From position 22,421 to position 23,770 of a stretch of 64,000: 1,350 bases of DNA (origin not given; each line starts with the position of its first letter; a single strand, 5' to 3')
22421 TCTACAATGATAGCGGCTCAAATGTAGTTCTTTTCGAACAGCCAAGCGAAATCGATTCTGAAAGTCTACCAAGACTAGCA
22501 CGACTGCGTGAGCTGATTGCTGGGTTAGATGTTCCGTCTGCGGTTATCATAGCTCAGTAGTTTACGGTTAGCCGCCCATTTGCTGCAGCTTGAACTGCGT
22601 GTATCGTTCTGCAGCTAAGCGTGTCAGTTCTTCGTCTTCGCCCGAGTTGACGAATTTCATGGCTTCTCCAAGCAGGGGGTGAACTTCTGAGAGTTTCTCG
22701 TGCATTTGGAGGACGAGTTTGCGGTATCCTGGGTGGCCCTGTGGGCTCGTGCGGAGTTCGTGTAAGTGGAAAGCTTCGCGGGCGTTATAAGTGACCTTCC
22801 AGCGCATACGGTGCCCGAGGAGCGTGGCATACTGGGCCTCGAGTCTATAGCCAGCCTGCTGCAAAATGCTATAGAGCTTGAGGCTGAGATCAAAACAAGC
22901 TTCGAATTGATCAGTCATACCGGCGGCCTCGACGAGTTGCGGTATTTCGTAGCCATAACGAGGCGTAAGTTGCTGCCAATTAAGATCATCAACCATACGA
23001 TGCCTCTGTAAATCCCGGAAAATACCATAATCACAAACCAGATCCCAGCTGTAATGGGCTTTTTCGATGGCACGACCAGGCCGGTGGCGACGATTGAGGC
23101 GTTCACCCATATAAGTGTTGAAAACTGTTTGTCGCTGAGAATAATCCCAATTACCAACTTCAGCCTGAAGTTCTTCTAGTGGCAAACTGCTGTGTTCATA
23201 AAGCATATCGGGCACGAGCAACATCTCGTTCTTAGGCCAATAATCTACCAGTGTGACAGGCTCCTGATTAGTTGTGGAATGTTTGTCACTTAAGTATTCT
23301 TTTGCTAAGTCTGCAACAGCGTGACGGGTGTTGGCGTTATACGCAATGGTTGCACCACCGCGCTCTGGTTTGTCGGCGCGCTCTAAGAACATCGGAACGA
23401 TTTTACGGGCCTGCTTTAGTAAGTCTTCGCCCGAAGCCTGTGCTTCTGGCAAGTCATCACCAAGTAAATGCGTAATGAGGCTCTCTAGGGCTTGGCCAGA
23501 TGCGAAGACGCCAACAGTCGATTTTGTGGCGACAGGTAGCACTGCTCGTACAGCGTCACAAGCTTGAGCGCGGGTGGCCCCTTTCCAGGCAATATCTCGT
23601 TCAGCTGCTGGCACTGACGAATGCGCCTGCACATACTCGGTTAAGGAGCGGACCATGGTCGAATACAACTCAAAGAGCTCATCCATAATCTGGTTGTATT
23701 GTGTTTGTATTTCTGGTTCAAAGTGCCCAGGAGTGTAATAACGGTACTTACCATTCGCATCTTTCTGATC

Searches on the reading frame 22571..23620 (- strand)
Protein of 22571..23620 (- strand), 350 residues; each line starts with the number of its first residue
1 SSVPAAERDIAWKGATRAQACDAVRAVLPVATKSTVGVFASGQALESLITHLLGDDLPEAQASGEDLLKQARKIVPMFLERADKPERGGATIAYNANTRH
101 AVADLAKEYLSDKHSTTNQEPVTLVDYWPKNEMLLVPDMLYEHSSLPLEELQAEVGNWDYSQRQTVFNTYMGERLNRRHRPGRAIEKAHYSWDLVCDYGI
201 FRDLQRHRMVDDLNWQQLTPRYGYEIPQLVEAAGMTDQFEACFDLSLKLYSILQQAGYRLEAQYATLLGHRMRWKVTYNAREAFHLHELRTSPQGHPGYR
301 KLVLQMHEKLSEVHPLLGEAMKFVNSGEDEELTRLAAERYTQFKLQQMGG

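Call 24: find_related_loci(query=A1, collection=metagenome_contigs, flank=4500)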
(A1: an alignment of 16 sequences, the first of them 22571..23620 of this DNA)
Query A1 (350 aa) in metagenome_contigs; peptide patterns used: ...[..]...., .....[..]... (x = any residue, [..] = any of these).
307 stretches matched a pattern; 290 encode a relative of the query (tblastn E <= 1e-3); the best 80 are kept; 80 distinct loci.
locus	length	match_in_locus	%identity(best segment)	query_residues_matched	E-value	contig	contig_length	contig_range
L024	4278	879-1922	81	1-348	0e+0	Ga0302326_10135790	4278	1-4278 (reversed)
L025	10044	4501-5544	80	1-348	0e+0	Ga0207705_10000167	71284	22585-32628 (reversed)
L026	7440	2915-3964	79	1-350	0e+0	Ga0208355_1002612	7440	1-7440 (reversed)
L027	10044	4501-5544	79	1-348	0e+0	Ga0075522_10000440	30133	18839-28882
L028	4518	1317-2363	78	1-349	0e+0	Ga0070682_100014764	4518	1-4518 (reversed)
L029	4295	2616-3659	79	1-348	0e+0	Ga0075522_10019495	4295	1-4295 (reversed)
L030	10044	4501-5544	79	1-348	0e+0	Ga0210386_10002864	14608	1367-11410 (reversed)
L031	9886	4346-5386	78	1-348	0e+0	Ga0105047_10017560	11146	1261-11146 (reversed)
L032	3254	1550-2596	79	1-349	0e+0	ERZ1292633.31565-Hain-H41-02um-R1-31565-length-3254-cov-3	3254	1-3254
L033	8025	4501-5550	79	1-350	0e+0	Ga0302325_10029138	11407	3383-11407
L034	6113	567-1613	78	1-349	0e+0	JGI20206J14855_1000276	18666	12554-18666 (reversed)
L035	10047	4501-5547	78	1-349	0e+0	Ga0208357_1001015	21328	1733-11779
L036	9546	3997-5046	77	1-350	0e+0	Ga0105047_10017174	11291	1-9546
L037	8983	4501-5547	79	1-349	0e+0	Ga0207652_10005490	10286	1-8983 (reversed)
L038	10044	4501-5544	78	2-349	0e+0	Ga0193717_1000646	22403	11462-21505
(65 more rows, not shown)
